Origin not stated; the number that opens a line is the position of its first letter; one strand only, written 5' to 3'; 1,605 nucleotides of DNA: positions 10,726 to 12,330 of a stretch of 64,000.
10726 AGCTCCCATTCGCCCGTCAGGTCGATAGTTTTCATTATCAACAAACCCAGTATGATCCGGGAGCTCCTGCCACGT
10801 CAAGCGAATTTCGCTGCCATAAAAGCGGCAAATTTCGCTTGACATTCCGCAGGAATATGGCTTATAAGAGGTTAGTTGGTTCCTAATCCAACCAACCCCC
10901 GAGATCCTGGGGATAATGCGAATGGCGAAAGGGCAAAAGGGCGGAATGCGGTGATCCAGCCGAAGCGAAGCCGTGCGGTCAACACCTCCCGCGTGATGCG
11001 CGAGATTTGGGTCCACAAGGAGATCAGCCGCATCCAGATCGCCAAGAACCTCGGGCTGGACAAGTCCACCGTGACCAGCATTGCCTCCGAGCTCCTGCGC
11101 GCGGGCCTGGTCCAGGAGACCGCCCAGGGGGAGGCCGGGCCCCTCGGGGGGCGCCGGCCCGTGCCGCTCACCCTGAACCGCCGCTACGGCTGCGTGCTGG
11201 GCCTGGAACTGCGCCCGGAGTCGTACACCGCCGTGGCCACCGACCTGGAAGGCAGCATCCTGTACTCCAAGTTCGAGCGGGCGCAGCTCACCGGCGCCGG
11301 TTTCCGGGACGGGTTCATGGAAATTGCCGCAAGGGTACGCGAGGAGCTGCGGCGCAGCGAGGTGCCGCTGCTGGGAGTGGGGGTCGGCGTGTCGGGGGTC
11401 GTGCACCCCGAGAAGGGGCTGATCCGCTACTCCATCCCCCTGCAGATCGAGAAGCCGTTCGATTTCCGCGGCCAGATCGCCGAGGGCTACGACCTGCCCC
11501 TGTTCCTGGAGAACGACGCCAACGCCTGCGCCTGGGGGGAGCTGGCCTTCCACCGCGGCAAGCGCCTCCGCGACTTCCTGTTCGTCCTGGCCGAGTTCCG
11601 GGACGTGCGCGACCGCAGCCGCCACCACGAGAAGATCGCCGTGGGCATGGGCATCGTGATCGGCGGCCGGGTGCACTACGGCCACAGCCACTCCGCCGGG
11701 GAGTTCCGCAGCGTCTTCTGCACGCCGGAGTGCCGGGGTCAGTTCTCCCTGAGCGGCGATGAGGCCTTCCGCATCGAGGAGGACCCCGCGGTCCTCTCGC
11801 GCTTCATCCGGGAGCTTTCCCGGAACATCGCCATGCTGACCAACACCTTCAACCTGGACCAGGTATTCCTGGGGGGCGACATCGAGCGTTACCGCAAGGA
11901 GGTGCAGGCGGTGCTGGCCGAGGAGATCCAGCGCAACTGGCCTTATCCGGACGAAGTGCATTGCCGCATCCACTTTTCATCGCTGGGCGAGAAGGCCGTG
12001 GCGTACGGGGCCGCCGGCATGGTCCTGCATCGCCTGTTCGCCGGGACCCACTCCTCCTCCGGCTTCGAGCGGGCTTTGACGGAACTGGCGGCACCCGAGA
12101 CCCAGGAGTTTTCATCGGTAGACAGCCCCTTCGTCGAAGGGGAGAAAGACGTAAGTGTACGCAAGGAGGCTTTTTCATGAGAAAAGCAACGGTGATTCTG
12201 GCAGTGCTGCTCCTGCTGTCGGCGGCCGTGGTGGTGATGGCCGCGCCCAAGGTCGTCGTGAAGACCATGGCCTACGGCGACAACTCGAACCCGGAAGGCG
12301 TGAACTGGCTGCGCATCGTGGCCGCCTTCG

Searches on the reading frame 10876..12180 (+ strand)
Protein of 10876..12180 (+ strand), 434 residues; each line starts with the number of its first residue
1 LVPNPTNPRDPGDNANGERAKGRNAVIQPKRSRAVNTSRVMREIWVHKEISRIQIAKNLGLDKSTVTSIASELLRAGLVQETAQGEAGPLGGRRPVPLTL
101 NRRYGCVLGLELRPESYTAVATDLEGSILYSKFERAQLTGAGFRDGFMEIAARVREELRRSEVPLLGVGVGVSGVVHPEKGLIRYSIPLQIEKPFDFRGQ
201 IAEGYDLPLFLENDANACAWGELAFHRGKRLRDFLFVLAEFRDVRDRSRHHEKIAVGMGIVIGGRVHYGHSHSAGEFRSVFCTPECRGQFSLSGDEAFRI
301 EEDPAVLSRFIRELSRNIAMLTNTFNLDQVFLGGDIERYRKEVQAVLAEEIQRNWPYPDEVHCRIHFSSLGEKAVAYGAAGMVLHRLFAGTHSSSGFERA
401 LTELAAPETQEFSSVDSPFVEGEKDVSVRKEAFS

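Call 49: search_protein_families(library=ncbifam, proteins=[window:10876-12180:+], max_evalue=1e-10)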
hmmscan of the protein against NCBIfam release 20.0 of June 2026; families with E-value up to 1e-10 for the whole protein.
window:10876-12180:+ (434 aa): 3 families
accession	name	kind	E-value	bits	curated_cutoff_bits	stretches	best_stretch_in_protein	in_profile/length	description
NF047937.1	TransRegNagC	equivalog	1.6e-21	77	650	1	34-277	10-238/399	DNA-binding transcriptional regulator NagC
NF049930.1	TransRegMlc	equivalog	5.6e-15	55.5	530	1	34-277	15-244/405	sugar metabolism global transcriptional regulator Mlc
TIGR00744.1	ROK_glcA_fam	subfamily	1.1e-13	51.1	260.35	1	154-286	47-165/318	ROK family glucokinase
